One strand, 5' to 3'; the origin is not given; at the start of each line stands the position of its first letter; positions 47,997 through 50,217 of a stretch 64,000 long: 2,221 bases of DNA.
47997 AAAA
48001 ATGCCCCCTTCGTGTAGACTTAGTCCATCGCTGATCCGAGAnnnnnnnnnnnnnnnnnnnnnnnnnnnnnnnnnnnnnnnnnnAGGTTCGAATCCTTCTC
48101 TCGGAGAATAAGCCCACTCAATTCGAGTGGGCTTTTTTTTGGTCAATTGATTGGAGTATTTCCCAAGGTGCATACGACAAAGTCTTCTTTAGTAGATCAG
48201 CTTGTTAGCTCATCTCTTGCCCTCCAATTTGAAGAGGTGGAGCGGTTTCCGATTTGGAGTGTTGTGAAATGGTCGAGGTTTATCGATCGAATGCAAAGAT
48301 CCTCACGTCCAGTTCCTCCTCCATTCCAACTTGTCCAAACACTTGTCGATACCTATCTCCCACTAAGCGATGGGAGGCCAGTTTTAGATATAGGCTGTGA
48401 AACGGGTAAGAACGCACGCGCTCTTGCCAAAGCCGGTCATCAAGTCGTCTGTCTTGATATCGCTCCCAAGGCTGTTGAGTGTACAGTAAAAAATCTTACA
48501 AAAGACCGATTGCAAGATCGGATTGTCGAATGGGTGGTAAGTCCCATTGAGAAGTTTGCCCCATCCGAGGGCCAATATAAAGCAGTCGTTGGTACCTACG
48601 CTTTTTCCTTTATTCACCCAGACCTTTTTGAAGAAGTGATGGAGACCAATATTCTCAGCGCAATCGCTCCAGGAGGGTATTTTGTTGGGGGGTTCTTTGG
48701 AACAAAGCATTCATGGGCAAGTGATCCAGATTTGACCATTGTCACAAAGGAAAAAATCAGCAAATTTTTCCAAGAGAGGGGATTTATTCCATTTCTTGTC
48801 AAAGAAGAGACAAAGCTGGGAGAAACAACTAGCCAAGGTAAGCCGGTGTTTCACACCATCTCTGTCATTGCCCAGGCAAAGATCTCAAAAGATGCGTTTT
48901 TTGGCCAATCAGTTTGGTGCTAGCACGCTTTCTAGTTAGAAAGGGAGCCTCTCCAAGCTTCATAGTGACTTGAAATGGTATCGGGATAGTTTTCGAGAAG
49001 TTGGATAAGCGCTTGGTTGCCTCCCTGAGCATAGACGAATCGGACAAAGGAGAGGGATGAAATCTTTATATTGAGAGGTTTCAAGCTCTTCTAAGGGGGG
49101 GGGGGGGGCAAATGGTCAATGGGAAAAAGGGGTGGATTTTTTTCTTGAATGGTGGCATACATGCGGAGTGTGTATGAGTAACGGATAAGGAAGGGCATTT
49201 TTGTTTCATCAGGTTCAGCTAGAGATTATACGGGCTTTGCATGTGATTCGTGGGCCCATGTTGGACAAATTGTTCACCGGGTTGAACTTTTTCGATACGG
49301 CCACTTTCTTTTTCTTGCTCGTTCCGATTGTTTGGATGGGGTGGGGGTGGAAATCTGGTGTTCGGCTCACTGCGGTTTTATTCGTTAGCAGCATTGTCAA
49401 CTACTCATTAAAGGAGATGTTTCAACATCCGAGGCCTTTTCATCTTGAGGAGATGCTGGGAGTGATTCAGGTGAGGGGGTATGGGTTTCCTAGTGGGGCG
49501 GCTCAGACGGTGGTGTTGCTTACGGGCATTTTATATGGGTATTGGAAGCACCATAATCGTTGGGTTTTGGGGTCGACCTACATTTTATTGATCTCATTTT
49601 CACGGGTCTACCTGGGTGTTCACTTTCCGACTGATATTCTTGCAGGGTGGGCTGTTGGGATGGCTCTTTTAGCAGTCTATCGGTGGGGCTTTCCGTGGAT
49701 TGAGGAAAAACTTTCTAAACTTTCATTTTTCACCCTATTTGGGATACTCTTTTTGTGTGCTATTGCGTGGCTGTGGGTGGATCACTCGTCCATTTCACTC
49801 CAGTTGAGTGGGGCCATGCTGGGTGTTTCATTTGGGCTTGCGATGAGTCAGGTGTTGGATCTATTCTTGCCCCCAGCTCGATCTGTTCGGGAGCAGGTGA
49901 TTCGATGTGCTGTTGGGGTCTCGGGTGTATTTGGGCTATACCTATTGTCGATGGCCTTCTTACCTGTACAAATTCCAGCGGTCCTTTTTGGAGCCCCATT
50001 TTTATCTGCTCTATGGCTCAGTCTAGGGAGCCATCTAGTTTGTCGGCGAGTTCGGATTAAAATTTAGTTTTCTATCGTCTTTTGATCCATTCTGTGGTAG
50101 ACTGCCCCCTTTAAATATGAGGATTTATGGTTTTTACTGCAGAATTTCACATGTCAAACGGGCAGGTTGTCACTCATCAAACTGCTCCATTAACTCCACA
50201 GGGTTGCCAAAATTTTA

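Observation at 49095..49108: G14 homopolymer upstream of a PAP2 phosphatase gene: candidate phase-variation switch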

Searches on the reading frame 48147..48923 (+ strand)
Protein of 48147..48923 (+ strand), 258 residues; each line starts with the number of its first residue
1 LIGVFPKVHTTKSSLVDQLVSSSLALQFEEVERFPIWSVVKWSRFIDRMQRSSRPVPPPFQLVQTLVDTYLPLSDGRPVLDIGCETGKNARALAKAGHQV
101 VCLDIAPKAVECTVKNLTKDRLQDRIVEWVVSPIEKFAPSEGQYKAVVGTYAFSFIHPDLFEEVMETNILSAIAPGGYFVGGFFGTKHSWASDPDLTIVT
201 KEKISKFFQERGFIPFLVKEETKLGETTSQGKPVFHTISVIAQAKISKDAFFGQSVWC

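Call 6: search_protein_families(library=pfam, proteins=[window:48147-48923:+], max_evalue=0.01)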
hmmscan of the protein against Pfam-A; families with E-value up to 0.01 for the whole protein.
window:48147-48923:+ (258 aa): 11 families
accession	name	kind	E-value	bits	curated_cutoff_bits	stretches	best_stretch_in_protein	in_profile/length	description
PF13649.12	Methyltransf_25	-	1.4e-12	48.6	27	1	79-177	1-97/97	Methyltransferase domain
PF08241.18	Methyltransf_11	-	1.1e-09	39.3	21.2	1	80-179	1-93/95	Methyltransferase domain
PF08242.18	Methyltransf_12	-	6.4e-09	36.9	30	1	80-179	1-98/98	Methyltransferase domain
PF13489.12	Methyltransf_23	-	2.7e-08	34.2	27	1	64-180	10-115/164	Methyltransferase domain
PF03848.20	TehB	-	4.9e-05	23.3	20.4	1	79-179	34-130/193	Tellurite resistance protein TehB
PF13847.12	Methyltransf_31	-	0.00017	21.7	27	1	74-180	2-108/145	Methyltransferase domain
PF05175.20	MTS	-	0.00024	21.2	23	1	71-131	27-87/170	Methyltransferase small domain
PF09445.16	Methyltransf_15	-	0.00092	19.3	22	1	79-127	4-52/165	RNA cap guanine-N2 methyltransferase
PF05724.17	TPMT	-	0.0015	18.7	26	1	62-114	25-76/218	Thiopurine S-methyltransferase (TPMT)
PF06325.19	PrmA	-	0.0042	17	22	1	74-127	160-215/296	Ribosomal protein L11 methyltransferase (PrmA)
PF05401.17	NodS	-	0.0048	17.2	24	1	78-181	46-144/201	Nodulation protein S (NodS)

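Call 9: find_encoding_contigs(protein=window:48147-48923:+, flank=3000, max_places=10)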
Protein window:48147-48923:+ (258 aa): no gene with exactly this product is on record in the collection.

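Call 40: search_protein_families(library=ncbifam, proteins=[window:48147-48923:+], max_evalue=0.01)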
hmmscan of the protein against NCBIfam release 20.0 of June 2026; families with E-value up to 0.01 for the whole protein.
window:48147-48923:+ (258 aa): 29 families (the best 25 are shown)
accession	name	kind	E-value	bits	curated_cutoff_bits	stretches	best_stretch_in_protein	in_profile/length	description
NF043040.1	corrin_prot_MT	hypoth_equivalog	1.1e-11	44.6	180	1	75-179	41-145/216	corrinoid protein-associated methyltransferase CpaM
TIGR02021.1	BchM-ChlM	equivalog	1.3e-09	37.8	158.9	1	74-149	53-124/218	magnesium protoporphyrin IX methyltransferase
NF011529.0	PRK14968.1-3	equivalog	2.7e-08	33.5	162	1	72-123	31-82/198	putative methyltransferase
NF008992.0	PRK12335.1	equivalog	3.5e-08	33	303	1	78-179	125-221/289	SAM-dependent methyltransferase TehB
TIGR01983.1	UbiG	equivalog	5.2e-08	32.5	102.95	1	76-206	50-173/228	bifunctional 2-polyprenyl-6-hydroxyphenol methylase/3-demethylubiquinol 3-O-methyltransferase UbiG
NF041820.1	daptide_MTase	equivalog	1.5e-07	31.2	175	1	77-189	38-150/243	daptide-type RiPP biosynthesis methyltransferase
NF008405.0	PRK11207.1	equivalog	1.1e-06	28.2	218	1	77-178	32-129/198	tellurite resistance methyltransferase TehB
NF041650.1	nod_mtase_NodS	equivalog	1.5e-06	28.1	300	1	79-182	42-140/190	nodulation methyltransferase NodS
TIGR00537.1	hemK_rel_arch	hypoth_equivalog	3.5e-05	23.6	87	1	75-118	19-62/179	HemK2/MTQ2 family protein methyltransferase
TIGR00477.1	tehB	equivalog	3.8e-05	23.1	219.5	1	79-179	77-172/238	tellurite resistance methyltransferase TehB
TIGR03534.1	RF_mod_PrmC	equivalog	5.5e-05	22.8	199.1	1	65-147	75-160/253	peptide chain release factor N(5)-glutamine methyltransferase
TIGR02072.1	BioC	equivalog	6.4e-05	22.9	184.95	1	61-180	22-131/244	malonyl-ACP O-methyltransferase BioC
NF045667.1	MTase_DVU1556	equivalog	0.00016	21.2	155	1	70-114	17-62/213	DVU_1556 family methyltransferase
TIGR04345.1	ovoA_Cterm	equivalog_domain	0.00019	21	170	1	71-115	37-81/242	putative 4-mercaptohistidine N1-methyltransferase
NF041536.1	ArsM_DUF2284_UU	exception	0.00021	19.7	575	1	73-180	74-179/459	arsenite methyltransferase/DUF2284 domain selenoprotein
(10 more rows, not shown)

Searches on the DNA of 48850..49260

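Call 61: search_rna_families(source=window, start=48850, end=49260, threshold=evalue, max_evalue=1)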
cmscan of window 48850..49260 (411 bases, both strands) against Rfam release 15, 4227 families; matches with E-value up to 1: 0.
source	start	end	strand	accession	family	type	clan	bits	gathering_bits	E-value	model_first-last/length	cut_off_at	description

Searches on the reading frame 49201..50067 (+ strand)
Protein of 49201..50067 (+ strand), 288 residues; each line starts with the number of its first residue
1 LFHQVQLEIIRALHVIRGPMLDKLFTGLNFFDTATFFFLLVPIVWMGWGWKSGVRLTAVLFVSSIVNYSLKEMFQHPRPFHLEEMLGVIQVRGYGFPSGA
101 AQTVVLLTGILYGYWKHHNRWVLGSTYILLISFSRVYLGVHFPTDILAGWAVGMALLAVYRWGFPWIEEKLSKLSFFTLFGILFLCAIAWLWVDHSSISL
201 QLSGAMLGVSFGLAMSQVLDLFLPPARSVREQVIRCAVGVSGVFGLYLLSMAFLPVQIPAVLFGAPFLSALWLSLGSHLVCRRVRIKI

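Call 6: search_protein_families(library=pfam, proteins=[window:49201-50067:+], max_evalue=0.01)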
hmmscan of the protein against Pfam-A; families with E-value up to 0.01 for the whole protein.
window:49201-50067:+ (288 aa): 2 families
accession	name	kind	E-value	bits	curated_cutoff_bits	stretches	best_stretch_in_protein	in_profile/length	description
PF01569.27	PAP2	-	1.2e-18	67.6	27.2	1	54-164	3-125/130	PAP2 superfamily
PF14378.12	PAP2_3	-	9.4e-05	22.7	27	1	96-158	127-189/190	PAP2 superfamily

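Call 8: find_encoding_contigs(protein=window:49201-50067:+, flank=3000, max_places=10)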
Protein window:49201-50067:+ (288 aa): 1 contig read that carries it; 1 place shown.
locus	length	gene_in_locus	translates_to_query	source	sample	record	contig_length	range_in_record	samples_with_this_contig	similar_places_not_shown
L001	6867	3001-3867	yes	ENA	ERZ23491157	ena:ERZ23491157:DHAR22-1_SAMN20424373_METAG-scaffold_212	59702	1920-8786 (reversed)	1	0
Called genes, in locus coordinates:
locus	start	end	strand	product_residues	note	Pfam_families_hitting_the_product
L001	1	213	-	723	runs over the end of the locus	PF23139:OB_YrrC, PF14520:HHH_5, PF14490:HHH_RecD2, PF13245:AAA_19, PF13604:AAA_30, PF01443:Viral_helicase1 (weak), PF18335:SH3_13, PF13538:UvrD_C_2, +2 more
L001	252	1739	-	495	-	-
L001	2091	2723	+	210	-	PF13489:Methyltransf_23, PF08241:Methyltransf_11, PF08242:Methyltransf_12, PF13649:Methyltransf_25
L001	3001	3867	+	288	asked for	PF01569:PAP2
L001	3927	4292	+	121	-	-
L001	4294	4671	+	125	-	-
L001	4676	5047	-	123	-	PF00903:Glyoxalase, PF12681:Glyoxalase_2 (faint), PF22677:Ble-like_N (weak)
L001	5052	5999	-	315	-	PF01244:Peptidase_M19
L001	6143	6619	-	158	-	-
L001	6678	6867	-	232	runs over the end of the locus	PF04991:LicD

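Call 11: find_homologous_proteins(query=window:49201-50067:+, max_evalue=0.00001)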
Query window:49201-50067:+ (288 aa): 485 proteins with E <= 0.00001 among 3646 candidates; the best 120 are listed.
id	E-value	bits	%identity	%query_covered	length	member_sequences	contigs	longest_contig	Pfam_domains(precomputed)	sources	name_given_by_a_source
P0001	7.3e-174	595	100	93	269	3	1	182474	PF01569.28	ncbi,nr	ncbi:MAG: hypothetical protein S4CHLAM102_09670 [Chlamydiia bacterium]|nr:hypothetical protein [Chla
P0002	1.2e-77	279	48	98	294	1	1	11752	PF01569.28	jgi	jgi:undecaprenyl-diphosphatase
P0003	8.7e-75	270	48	98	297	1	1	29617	PF01569.28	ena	-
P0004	2.0e-73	265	47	99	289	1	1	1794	PF01569.28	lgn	-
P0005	4.1e-72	261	45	99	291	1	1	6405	PF01569.28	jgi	jgi:undecaprenyl-diphosphatase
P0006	8.6e-72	260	45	99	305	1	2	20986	PF01569.28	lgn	-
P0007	9.2e-72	260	46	99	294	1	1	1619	PF01569.28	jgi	jgi:membrane-associated phospholipid phosphatase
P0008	9.4e-72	260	48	96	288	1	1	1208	PF01569.28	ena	-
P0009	1.2e-71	260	45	99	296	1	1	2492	PF01569.28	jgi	-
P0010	2.0e-71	259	46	98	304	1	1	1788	PF01569.28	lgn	-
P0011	3.1e-71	258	45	99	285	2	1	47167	PF01569.28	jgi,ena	jgi:membrane-associated phospholipid phosphatase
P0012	5.0e-71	258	50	85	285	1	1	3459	PF01569.28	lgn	-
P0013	1.0e-69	253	45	99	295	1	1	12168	PF01569.28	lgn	-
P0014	8.5e-69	250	45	100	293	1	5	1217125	PF01569.28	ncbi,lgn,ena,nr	ncbi:MAG: hypothetical protein SP1CHLAM54_04220 [Chlamydiia bacterium]|nr:hypothetical protein [Chla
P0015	1.1e-68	250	46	99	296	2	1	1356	PF01569.28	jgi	jgi:undecaprenyl-diphosphatase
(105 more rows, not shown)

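Call 12: find_encoding_contigs(protein=P0001, flank=10000, max_places=10)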
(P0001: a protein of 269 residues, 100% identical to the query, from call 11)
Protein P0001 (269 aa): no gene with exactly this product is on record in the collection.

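Call 13: list_cluster_members(proteins=[P0001, window:49201-50067:+])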
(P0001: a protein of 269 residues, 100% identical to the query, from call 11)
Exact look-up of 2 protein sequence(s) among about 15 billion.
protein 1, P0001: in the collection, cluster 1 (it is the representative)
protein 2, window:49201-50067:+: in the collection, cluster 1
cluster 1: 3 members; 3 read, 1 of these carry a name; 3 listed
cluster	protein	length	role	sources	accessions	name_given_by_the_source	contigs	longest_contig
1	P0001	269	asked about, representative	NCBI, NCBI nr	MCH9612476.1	MAG: hypothetical protein S4CHLAM102_09670 [Chlamydiia bacterium] | hypothetical protein [Chlamydiia bacterium]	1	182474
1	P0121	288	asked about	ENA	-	-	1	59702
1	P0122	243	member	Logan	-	-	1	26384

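Call 14: find_encoding_contigs(protein=P0122, flank=5000, max_places=10)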
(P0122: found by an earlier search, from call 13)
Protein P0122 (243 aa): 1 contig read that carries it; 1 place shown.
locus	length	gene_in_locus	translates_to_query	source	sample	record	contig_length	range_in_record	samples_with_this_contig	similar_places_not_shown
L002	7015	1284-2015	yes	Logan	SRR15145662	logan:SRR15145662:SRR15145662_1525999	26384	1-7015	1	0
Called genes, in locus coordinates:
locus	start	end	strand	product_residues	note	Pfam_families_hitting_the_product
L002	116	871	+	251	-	PF13489:Methyltransf_23, PF08241:Methyltransf_11, PF08242:Methyltransf_12, PF13649:Methyltransf_25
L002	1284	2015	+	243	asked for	PF01569:PAP2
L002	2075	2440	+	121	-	-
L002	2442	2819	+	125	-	-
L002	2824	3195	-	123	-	PF00903:Glyoxalase, PF12681:Glyoxalase_2 (faint), PF22677:Ble-like_N (weak)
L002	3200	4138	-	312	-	PF01244:Peptidase_M19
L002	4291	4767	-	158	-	-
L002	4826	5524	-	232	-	PF04991:LicD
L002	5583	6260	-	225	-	PF00702:Hydrolase, PF13419:HAD_2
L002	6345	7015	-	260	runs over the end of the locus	PF05359:DUF748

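Call 19: find_related_loci(query=A1, collection=genome_contigs, flank=4000)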
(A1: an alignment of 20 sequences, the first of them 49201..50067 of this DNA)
Query A1 (288 aa) in genome_contigs; peptide patterns used: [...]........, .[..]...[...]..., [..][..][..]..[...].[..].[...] (x = any residue, [..] = any of these).
600 stretches matched a pattern (row limit reached: there are more); 465 encode a relative of the query (tblastn E <= 1e-3); the best 80 are kept; 80 distinct loci.
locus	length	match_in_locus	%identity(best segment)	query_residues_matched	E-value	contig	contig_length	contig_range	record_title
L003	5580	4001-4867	43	1-284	5e-67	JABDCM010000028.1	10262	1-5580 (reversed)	MAG: Chlamydiae bacterium isolate BWMinHeated_Nextera47_MAG2 3300020825.a:Ga0207115_1101, whole genome shotgun sequence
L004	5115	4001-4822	43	5-284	8e-66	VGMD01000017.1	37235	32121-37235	MAG: Chlamydiae bacterium isolate K_DeepCast_35m_m1_012 K_DeepCast_35m_m1_012_Ga0194129_10001570, whole genome shotgun s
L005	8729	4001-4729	46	5-247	6e-64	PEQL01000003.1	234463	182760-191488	MAG: Parachlamydia sp. isolate BC.030 BC_1000031_234463, whole genome shotgun sequence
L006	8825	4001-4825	38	1-284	3e-56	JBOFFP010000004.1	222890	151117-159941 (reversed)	MAG: Candidatus Rhabdochlamydia sp. isolate WFFMC_MAG_095 k139_186211_flag=0_multi=93.0740_len=222890, whole genome shot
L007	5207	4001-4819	38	3-283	3e-54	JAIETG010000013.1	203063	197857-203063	MAG: Rhabdochlamydiaceae bacterium isolate time.spades.CONCOCT.1kb_023 c_000000000012, whole genome shotgun sequence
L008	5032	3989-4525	47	1-179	5e-50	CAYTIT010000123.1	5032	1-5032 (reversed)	MAG TPA_asm: uncultured bacterium isolate SRP135972_co1_286 genome assembly, contig: NODE_27294_length_5032_cov_5.599558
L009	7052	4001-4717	36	28-265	7e-44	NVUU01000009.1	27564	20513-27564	MAG: Candidatus Aerophobetes bacterium isolate NORP81 Contig_source1382A_4018, whole genome shotgun sequence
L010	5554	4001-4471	45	6-162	2e-41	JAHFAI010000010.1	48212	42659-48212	MAG: Deltaproteobacteria bacterium isolate nzgw171 NODE_774_length_48213_cov_4.957498, whole genome shotgun sequence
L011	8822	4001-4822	35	2-282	9e-40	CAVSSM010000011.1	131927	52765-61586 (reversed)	MAG: uncultured Chlamydiae bacterium isolate MFD05580.bin.2.22 genome assembly, contig: contig_44357, whole genome shotg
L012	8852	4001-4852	32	7-287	1e-37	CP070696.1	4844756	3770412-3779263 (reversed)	MAG: Spirochaetaceae bacterium isolate bin59 chromosome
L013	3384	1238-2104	32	2-287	5e-35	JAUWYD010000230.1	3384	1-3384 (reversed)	MAG: Chloroflexota bacterium isolate CSMAG_2701 CSMAG_2701_k141_2873313_length_3384_cov_18.5705, whole genome shotgun se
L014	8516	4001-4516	40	3-173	5e-35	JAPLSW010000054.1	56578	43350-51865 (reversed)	MAG: Chlamydiae bacterium isolate LacPavin_0419_WC53_MAG_41_8 LacPavin_0419_WC53_scaffold_86307, whole genome shotgun se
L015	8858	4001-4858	34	4-286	8e-35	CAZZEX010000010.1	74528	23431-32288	MAG TPA_asm: uncultured Anaerolineales bacterium isolate SRP214966_co5_324 genome assembly, contig: NODE_123_length_7452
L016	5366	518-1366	33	7-286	3e-34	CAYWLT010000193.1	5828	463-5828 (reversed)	MAG TPA_asm: uncultured Thermodesulfobacteriota bacterium isolate binchicken_co74_409 genome assembly, contig: NODE_2749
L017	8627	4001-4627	38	7-215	4e-33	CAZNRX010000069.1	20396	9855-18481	MAG TPA_asm: uncultured Anaerolineales bacterium isolate binchicken_co17_270 genome assembly, contig: NODE_6628_length_2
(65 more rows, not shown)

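Call 40: search_protein_families(library=ncbifam, proteins=[window:49201-50067:+], max_evalue=0.01)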
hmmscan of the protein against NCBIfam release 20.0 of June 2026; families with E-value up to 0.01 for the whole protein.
window:49201-50067:+ (288 aa): 3 families
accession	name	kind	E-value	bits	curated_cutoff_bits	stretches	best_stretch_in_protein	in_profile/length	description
NF047884.1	UdeprDiPSep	equivalog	5.9e-14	52.4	250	1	41-156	61-179/188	undecaprenyl-diphosphatase SepP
NF008813.0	PRK11837.1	equivalog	1.3e-08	35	229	1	55-173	63-181/202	undecaprenyl-diphosphate phosphatase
NF007975.0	PRK10699.1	equivalog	0.0051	16.2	261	1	92-162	155-228/254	phosphatidylglycerophosphatase B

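Call 41: search_solved_structures(query=window:49201-50067:+, max_evalue=0.01, show_alignments=2)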
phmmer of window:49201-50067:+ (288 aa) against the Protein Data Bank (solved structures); distinct sequences matched with E-value up to 0.01: 2.
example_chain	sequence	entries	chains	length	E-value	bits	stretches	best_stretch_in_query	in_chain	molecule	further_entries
6ebu_A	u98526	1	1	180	2.2e-13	53.5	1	5-155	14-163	LpxE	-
5jki_A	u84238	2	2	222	7.8e-12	48.4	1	9-160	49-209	Putative lipid phosphate phosphatase YodM | Phosphatidylglycerophosphatase B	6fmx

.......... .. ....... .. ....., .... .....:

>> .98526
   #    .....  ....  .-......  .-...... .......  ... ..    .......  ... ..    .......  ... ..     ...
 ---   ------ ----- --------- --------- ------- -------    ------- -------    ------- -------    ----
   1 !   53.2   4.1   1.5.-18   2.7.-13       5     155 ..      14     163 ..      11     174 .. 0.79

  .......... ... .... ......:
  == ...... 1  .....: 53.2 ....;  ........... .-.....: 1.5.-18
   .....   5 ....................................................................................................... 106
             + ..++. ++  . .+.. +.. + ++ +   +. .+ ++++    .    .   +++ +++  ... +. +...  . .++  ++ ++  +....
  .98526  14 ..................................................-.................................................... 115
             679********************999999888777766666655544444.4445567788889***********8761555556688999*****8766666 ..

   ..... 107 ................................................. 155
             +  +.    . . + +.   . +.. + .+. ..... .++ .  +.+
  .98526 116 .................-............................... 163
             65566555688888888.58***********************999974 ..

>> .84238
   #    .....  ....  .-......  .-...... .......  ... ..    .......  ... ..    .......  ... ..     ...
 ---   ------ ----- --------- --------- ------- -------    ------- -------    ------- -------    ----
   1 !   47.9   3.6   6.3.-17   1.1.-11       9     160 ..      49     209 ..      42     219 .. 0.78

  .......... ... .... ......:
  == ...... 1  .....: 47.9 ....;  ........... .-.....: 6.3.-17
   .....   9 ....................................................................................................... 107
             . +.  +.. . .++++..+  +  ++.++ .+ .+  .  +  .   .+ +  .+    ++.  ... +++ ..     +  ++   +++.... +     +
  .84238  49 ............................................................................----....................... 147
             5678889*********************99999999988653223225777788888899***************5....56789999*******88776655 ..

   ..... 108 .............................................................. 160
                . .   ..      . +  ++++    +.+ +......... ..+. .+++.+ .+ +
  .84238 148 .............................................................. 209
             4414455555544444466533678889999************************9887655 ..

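Call 58: find_encoding_contigs(protein=P0014, flank=10000, max_places=3)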
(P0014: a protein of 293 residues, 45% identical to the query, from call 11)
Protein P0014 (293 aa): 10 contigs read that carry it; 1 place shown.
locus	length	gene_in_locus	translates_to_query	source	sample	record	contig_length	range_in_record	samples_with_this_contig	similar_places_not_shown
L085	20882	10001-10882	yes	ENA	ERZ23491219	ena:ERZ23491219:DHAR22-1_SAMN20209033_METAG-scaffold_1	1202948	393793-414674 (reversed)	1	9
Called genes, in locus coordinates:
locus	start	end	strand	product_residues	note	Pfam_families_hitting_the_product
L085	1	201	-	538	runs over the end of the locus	PF13646:HEAT_2 (weak), PF13513:HEAT_EZ (faint), PF13646:HEAT_2 (weak), PF02985:HEAT (faint), PF03130:HEAT_PBS (faint)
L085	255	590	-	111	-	PF11969:DcpS_C, PF01230:HIT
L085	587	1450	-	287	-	PF03690:MYG1_exonuc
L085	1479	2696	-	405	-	PF03222:Trp_Tyr_perm, PF13520:AA_permease_2 (weak)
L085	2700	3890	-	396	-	PF06727:DUF1207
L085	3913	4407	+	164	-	PF13238:AAA_18 (weak)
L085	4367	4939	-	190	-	-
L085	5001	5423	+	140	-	-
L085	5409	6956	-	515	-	PF03193:RsgA_GTPase (faint), PF00005:ABC_tran, PF02463:SMC_N (faint), PF13555:AAA_29 (faint), PF01926:MMR_HSR1 (faint), PF13304:AAA_21 (faint), PF12848:ABC_tran_Xtn, PF00005:ABC_tran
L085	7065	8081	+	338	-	PF03403:PAF-AH_p_II (faint), PF12146:Hydrolase_4 (faint)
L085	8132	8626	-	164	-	PF04229:GrpB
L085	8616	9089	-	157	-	PF01467:CTP_transf_like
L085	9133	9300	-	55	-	-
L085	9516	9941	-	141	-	PF00293:NUDIX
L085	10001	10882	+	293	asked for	PF01569:PAP2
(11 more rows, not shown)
